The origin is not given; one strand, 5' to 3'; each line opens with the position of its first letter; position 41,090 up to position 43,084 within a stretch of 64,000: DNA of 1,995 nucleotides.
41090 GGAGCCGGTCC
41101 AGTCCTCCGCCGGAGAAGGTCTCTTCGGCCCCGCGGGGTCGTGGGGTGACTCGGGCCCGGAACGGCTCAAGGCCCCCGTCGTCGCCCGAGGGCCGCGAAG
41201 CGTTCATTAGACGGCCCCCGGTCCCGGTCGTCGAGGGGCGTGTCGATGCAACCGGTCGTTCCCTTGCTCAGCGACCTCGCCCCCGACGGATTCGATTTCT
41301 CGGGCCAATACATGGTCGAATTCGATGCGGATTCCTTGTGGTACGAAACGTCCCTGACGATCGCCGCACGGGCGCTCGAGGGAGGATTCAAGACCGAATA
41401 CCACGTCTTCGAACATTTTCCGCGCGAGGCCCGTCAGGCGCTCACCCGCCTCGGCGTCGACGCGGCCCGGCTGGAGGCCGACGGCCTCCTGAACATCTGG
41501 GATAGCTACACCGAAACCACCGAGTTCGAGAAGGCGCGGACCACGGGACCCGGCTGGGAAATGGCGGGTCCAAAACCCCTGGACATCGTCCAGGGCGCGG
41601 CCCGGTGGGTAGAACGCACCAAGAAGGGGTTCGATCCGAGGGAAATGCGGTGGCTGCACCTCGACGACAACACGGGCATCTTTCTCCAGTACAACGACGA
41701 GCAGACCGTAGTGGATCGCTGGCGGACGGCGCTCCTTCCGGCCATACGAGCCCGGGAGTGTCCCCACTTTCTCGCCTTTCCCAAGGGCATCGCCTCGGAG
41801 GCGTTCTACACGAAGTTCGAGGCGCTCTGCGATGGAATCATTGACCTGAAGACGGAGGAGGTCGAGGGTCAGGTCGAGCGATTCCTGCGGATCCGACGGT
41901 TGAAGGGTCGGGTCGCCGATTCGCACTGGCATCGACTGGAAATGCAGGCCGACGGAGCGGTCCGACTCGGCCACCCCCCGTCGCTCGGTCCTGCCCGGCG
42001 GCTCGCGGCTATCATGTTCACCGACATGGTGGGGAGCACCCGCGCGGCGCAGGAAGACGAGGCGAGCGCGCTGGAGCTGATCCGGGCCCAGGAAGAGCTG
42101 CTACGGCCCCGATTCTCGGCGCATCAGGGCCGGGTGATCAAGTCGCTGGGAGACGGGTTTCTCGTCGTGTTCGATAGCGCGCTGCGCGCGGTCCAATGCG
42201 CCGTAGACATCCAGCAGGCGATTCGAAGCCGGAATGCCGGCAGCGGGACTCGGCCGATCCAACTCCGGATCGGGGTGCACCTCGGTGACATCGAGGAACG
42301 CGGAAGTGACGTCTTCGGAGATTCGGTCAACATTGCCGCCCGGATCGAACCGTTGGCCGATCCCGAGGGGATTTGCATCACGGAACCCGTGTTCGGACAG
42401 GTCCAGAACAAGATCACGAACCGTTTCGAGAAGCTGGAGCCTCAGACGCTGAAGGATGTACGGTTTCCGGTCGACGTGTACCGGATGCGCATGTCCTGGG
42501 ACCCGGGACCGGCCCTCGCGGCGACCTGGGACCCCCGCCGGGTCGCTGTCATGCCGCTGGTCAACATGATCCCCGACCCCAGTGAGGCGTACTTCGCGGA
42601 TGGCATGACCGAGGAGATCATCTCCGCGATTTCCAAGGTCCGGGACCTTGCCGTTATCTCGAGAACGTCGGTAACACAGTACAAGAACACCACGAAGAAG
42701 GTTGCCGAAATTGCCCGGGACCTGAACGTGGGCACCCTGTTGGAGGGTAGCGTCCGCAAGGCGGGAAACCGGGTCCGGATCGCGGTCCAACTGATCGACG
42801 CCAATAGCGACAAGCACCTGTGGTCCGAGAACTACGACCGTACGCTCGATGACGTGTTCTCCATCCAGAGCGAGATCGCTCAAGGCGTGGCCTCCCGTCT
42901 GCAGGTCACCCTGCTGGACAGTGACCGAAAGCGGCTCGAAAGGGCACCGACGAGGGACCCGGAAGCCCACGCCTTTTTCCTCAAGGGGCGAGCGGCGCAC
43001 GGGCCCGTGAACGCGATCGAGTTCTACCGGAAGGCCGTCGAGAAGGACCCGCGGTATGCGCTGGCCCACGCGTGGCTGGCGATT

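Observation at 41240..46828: Two paralogous class III nucleotide cyclase / TolB-like / TPR proteins, one with a P-loop-less RecA/KaiC-like N-domain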

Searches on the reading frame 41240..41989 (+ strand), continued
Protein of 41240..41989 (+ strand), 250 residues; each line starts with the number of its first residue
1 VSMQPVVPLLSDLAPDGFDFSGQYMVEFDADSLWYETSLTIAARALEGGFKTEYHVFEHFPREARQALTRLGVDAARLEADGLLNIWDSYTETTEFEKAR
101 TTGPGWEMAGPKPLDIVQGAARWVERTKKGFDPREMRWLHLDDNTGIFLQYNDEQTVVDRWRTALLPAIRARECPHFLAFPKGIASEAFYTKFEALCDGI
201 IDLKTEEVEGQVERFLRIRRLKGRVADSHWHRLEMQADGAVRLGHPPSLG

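Call 70: search_solved_structures(query=A2, max_evalue=1, show_alignments=4)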
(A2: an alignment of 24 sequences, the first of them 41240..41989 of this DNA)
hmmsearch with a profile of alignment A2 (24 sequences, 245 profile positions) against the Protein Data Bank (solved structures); distinct sequences matched with E-value up to 1: 44.
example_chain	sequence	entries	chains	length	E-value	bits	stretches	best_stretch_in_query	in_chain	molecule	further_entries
2dr3_A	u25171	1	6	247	7.4e-13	51.7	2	7-117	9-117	UPF0273 protein PH0284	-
8zn5_B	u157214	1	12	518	1.6e-11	47.3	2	123-236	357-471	KaiC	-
2zts_A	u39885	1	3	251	2.3e-11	46.8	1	10-238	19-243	Putative uncharacterized protein PH0186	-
8zn6_F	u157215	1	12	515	3.1e-07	33.3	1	122-236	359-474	KaiC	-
7s65_A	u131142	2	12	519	5.5e-07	32.5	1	89-236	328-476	Circadian clock protein kinase KaiC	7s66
7x1z_A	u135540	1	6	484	7.4e-07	32.1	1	89-236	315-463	Circadian clock oscillator protein KaiC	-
3s1a_A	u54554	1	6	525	1.1e-06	31.5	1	89-236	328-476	Circadian clock protein kinase kaiC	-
9ofh_A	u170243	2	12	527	1.1e-06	31.4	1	89-236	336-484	Circadian clock oscillator protein KaiC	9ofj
5jwq_A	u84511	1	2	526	1.7e-06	30.9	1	122-236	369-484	Circadian clock protein kinase KaiC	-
4ijm_A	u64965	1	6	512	2.9e-06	30.1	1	89-236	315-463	Circadian clock protein kinase KaiC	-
7x1y_A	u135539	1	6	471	3.2e-06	29.9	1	89-236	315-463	Circadian clock oscillator protein KaiC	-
3k0f_A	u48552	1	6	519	3.9e-06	29.7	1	89-236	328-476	Circadian clock protein kinase KaiC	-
8fwi_A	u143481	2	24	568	4.1e-06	29.6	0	132-239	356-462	Circadian clock protein KaiC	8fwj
3k09_A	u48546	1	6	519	4.6e-06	29.4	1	89-236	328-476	Circadian clock protein kinase kaiC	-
3jzm_A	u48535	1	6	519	4.9e-06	29.4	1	89-236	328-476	Circadian clock protein kinase kaiC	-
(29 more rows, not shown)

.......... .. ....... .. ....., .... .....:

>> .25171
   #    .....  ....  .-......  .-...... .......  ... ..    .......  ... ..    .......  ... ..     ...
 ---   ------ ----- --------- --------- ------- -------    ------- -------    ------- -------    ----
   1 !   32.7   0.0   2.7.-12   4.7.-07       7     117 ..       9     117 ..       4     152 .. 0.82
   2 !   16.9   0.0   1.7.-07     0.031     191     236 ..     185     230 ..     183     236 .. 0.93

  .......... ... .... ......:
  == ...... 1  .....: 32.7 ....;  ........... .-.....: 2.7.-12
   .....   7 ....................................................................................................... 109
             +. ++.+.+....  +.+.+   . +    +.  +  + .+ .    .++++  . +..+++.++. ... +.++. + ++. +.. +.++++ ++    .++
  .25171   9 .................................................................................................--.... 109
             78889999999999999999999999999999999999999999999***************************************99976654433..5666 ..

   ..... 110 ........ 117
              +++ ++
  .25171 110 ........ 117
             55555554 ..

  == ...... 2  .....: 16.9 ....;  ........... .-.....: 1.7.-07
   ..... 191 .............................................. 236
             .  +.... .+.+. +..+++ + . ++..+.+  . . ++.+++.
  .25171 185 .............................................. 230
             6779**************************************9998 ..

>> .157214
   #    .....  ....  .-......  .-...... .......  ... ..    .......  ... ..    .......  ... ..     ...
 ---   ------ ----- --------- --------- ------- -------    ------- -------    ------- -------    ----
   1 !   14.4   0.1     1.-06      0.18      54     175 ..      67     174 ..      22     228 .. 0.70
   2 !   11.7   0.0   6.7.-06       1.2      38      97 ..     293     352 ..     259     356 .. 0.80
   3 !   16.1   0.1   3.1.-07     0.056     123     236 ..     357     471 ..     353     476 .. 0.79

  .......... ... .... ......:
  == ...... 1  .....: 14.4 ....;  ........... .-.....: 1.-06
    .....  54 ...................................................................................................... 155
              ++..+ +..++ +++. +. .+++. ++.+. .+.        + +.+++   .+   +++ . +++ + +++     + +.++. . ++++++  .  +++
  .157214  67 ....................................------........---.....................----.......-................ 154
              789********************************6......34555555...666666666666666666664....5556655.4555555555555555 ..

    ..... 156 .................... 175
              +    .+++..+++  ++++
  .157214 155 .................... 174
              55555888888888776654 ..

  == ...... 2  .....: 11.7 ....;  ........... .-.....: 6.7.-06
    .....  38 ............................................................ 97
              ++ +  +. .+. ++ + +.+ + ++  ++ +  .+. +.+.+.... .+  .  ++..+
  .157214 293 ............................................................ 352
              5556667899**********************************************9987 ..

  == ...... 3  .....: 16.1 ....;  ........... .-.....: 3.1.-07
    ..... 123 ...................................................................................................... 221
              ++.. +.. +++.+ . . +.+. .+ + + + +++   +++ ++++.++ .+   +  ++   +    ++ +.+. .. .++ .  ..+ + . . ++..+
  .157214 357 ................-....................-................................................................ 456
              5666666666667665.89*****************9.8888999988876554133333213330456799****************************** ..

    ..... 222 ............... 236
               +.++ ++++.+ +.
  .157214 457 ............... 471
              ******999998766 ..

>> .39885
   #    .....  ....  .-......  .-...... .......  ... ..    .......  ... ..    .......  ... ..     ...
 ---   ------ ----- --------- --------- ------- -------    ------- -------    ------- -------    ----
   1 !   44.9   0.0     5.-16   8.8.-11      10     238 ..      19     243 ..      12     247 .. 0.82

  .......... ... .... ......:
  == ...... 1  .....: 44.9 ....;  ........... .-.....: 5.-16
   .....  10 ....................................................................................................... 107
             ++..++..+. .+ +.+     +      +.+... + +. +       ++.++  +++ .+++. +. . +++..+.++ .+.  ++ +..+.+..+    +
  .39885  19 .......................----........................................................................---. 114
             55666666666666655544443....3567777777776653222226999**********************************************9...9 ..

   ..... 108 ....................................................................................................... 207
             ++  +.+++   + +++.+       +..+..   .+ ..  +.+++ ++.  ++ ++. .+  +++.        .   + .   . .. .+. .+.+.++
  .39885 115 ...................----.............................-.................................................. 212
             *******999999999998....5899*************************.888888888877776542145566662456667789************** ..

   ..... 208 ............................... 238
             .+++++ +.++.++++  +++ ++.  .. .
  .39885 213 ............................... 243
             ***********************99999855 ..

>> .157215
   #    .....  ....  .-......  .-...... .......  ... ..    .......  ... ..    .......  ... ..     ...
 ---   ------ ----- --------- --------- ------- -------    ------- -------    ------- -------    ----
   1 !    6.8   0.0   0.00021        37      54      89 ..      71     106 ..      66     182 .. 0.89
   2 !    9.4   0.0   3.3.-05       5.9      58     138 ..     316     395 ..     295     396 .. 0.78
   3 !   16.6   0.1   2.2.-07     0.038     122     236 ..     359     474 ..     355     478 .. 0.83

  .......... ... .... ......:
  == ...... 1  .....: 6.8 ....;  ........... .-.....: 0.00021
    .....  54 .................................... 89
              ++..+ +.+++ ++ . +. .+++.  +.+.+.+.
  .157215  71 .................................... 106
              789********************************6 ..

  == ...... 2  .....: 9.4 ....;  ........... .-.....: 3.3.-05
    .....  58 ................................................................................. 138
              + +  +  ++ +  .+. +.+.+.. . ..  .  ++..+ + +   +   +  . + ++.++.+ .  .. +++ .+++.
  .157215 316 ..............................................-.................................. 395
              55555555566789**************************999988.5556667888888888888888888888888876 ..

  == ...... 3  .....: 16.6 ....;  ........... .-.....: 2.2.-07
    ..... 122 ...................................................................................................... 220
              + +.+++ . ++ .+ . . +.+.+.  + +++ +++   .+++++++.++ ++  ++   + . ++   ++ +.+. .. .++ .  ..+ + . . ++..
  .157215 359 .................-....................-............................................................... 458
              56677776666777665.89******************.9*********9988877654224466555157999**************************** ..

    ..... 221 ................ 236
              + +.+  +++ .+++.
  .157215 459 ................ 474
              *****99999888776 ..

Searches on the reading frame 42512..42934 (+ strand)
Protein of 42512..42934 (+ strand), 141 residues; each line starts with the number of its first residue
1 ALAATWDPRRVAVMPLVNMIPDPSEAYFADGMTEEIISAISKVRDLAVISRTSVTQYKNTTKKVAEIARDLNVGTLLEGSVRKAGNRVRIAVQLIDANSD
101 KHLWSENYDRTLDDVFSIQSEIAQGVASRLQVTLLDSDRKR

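Call 55: search_protein_families(library=pfam, proteins=[window:42512-42934:+], max_evalue=1)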
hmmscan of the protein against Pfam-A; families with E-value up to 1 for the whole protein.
window:42512-42934:+ (141 aa): 3 families
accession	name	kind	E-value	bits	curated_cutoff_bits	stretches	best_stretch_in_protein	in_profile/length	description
PF17680.6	FlgO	-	0.029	14.6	22.6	1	10-100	19-115/130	FlgO protein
PF04052.18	TolB_N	-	0.051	14.1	22.4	1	48-102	49-105/106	TolB amino-terminal domain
PF01902.24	Diphthami_syn_2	-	0.06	13.3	23.2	1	9-91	22-104/219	Diphthamide synthase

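Call 57: predict_structure(alignment_id=A4)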
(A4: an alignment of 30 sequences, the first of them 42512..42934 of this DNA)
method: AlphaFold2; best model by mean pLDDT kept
length: 141 residues; sequences in the alignment: 30
mean_pLDDT: 87.6   pTM: 0.82
mean pLDDT of the five models: 87.6, 84.5, 84.1, 83.8, 83.3
residues with pLDDT >= 90: 85; 70-90: 46; 50-70: 6; < 50: 4
segments of 3 or more residues with pLDDT < 50: none
pLDDT, mean of each block of 10 residues (from residue 1): 70 92 83 94 91 83 90 94 92 93 94 88 93 71 46
secondary structure, 60 per line:
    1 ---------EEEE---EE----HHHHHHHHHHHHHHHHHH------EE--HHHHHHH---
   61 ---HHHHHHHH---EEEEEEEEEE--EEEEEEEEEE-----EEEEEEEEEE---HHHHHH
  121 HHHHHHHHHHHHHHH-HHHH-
elements in order: E10-13 H23-40 H51-57 H64-71 E75-84 E87-96 E102-111 H115-135 H137-140

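Call 60: fold_search(model_id=the predicted structure, library=pdb)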
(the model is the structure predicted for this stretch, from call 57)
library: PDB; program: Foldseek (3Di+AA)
matches with E <= 10: 1488; with E <= 0.001: 60
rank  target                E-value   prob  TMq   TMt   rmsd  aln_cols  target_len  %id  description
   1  4hrv_A                1.1e-07  1.00  0.63  0.64   4.6       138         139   17  Crystal Structure of Lipoprotein GNA1162 from Neisseria meningitidis (released 2013-04-24)
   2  4hrv_B                1.8e-07  1.00  0.62  0.61   4.3       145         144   16  Crystal Structure of Lipoprotein GNA1162 from Neisseria meningitidis (released 2013-04-24)
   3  5t11_E                7.1e-07  1.00  0.64  0.64   3.6       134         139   23  PelC L103M dodecamer from Paraburkholderia phytofirmans, space group C2 (released 2017-03-15)
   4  5t0z_C                8.1e-07  1.00  0.59  0.54   4.8       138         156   17  PelC from Geobacter metallireducens (released 2017-03-15)
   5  5t10_B                8.6e-07  1.00  0.62  0.62   3.8       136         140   21  PelC dodecamer from Paraburkholderia phytofirmans, space group P6 (released 2017-03-15)
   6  4pwz_A                9.1e-07  1.00  0.69  0.26   3.3       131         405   16  Crystal structure of TolB protein from Yersinia pestis CO92 (released 2014-04-02)
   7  5t11_G                1.0e-06  1.00  0.61  0.63   4.0       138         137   21  PelC L103M dodecamer from Paraburkholderia phytofirmans, space group C2 (released 2017-03-15)
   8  4r40_A                1.1e-06  1.00  0.67  0.25   4.4       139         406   16  Crystal Structure of TolB/Pal complex from Yersinia pestis. (released 2014-09-03)
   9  8z5n_0                1.2e-06  1.00  0.56  0.24   6.8       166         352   11  Cryo-EM structure of the LPHT ring (released 2025-10-22)
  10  5t11_I                1.2e-06  1.00  0.62  0.65   3.4       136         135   19  PelC L103M dodecamer from Paraburkholderia phytofirmans, space group C2 (released 2017-03-15)
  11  4pwz_B                1.4e-06  1.00  0.68  0.26   3.5       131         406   17  Crystal structure of TolB protein from Yersinia pestis CO92 (released 2014-04-02)
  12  5t11_B                1.5e-06  1.00  0.62  0.62   3.8       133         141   22  PelC L103M dodecamer from Paraburkholderia phytofirmans, space group C2 (released 2017-03-15)
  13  5t11_F                1.6e-06  1.00  0.62  0.65   3.7       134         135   23  PelC L103M dodecamer from Paraburkholderia phytofirmans, space group C2 (released 2017-03-15)
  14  3iax_A                1.7e-06  1.00  0.68  0.26   3.1       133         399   11  The crystal structure of the TolB box of Colicin A in complex with TolB reveals important differences in the recruitme (released 2009-10-13)
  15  5t0z_B                1.7e-06  1.00  0.62  0.56   4.0       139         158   16  PelC from Geobacter metallireducens (released 2017-03-15)
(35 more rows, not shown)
